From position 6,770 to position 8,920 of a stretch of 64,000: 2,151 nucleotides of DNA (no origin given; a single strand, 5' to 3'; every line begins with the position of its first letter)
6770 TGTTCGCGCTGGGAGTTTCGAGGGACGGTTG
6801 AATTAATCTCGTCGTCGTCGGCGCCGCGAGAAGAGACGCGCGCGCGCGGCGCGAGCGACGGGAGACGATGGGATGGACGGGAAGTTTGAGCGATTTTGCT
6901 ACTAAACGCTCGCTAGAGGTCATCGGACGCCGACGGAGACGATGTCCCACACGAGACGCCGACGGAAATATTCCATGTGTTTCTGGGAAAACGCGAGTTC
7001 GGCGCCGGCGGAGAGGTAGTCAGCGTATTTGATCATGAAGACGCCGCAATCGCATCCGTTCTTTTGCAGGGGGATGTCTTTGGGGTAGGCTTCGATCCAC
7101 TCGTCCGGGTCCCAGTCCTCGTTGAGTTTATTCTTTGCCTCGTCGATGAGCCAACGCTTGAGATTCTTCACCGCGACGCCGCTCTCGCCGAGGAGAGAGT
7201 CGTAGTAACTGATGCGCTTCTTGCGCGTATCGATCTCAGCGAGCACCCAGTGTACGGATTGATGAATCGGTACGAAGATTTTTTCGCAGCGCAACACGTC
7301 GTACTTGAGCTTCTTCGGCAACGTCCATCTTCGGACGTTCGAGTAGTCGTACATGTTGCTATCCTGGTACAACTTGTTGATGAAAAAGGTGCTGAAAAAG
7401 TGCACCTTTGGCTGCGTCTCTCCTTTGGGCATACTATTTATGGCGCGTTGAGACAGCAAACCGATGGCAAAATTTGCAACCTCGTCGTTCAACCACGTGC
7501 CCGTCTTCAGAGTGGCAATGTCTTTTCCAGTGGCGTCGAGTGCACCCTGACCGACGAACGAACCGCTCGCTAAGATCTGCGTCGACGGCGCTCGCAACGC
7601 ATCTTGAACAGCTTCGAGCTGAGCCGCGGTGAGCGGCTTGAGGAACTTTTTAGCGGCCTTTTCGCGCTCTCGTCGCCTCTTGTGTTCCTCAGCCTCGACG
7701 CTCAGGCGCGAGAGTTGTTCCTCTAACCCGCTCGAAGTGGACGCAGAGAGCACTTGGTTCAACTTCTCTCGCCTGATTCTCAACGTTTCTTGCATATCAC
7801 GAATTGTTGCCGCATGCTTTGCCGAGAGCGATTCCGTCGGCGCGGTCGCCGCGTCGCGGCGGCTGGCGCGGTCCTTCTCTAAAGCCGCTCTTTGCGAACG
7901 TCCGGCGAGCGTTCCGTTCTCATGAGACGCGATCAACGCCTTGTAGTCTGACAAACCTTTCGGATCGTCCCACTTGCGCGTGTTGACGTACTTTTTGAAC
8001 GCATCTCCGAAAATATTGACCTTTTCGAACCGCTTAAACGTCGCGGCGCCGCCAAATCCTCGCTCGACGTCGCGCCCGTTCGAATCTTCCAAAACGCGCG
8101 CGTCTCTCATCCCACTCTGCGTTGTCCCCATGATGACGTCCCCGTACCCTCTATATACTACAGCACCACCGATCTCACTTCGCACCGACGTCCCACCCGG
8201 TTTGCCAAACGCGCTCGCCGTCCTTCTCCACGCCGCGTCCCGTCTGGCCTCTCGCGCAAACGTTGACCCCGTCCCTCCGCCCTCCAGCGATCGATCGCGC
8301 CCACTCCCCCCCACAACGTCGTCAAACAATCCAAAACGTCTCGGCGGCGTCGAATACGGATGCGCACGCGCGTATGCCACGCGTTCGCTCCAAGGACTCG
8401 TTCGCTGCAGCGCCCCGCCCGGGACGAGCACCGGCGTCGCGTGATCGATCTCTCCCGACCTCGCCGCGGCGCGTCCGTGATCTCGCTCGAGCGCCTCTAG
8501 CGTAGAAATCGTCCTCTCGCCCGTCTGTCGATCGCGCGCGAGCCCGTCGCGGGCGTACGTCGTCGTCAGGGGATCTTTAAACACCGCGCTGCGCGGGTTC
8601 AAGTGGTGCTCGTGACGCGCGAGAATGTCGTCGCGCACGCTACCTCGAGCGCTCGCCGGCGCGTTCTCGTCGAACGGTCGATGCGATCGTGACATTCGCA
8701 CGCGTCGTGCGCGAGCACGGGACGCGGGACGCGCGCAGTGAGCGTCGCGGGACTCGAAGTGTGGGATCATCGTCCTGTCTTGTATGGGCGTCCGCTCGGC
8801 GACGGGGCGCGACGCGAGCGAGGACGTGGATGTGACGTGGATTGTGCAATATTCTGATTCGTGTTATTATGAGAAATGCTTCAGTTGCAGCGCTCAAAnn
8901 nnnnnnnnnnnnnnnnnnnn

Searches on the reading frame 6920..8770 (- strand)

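Call 61: search_protein_families(library=pfam, proteins=[window:6920-8770:-], max_evalue=0.001)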
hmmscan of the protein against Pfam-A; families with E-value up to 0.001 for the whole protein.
window:6920-8770:- (616 aa): 1 family
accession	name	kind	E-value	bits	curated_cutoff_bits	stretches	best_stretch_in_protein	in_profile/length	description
PF02902.25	Peptidase_C48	-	4.2e-38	131.8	20.7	1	426-608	2-207/217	Ulp1 protease family, C-terminal catalytic domain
